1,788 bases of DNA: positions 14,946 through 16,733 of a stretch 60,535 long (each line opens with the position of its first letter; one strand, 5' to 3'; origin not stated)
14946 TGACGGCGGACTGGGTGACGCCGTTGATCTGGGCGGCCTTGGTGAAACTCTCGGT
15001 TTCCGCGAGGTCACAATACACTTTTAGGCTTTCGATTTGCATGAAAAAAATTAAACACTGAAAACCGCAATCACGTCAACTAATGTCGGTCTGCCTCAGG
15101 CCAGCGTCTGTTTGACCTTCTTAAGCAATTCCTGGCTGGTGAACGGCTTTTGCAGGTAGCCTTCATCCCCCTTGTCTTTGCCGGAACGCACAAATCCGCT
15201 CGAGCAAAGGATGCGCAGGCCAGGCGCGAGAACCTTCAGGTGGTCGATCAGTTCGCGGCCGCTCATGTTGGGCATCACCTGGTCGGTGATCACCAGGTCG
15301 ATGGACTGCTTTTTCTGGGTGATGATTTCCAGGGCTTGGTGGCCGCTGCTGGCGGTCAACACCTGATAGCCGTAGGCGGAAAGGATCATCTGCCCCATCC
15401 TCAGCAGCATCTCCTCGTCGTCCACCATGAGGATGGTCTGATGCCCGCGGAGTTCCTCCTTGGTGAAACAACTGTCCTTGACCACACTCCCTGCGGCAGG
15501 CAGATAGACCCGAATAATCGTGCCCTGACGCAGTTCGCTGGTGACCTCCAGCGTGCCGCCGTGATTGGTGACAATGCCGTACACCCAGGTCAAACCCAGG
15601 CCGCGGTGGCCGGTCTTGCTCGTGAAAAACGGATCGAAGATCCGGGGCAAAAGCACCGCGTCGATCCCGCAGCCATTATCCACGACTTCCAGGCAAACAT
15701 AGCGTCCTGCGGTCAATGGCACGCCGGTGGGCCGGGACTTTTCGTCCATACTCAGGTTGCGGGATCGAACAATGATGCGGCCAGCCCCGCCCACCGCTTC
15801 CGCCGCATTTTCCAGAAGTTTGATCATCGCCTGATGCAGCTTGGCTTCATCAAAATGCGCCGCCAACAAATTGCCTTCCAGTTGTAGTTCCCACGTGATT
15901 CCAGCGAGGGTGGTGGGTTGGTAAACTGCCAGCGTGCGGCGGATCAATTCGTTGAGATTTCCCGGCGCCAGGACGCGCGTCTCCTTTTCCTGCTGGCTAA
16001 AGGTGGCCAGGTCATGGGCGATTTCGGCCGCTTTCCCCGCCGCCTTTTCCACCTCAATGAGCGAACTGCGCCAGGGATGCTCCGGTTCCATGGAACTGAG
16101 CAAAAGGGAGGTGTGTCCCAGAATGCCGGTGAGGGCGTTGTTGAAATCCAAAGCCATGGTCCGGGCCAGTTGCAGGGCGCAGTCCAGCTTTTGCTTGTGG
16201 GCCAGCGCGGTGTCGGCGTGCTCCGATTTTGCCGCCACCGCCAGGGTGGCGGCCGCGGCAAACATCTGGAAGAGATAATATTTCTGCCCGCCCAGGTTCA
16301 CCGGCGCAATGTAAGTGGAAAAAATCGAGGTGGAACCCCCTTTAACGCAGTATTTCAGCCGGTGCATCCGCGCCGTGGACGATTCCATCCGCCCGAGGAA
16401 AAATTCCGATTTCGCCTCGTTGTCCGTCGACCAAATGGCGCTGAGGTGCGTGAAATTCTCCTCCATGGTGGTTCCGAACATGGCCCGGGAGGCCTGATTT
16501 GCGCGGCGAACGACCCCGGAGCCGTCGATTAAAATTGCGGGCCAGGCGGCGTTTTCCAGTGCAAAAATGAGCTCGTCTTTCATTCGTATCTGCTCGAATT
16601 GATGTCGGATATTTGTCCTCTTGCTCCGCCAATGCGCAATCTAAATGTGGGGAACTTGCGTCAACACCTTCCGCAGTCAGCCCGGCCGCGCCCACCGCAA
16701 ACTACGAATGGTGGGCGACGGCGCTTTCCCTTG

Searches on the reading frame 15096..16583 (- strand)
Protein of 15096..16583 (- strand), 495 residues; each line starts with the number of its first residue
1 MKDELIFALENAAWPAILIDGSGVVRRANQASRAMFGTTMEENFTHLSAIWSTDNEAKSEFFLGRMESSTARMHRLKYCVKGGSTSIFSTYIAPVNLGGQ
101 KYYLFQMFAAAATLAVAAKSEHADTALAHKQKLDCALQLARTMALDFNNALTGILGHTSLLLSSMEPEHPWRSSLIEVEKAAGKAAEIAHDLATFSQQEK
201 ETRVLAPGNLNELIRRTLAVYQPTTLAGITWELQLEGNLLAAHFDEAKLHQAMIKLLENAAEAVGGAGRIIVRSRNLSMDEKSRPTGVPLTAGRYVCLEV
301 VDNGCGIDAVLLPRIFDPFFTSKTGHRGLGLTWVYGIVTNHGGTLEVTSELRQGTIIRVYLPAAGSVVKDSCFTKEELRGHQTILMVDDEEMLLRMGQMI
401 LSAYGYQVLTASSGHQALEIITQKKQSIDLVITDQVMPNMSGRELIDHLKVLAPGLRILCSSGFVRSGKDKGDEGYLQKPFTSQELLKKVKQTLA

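Call 63: search_protein_families(library=pfam, proteins=[window:15096-16583:-], max_evalue=0.0001)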
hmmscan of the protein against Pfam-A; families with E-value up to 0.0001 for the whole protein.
window:15096-16583:- (495 aa): 2 families
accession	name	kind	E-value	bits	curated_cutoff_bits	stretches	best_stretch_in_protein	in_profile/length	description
PF02518.31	HATPase_c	-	2.2e-20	73.6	26.4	1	245-363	2-109/111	Histidine kinase-, DNA gyrase B-, and HSP90-like ATPase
PF00072.30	Response_reg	-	7.4e-18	65.2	30.2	1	384-491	1-111/111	Response regulator receiver domain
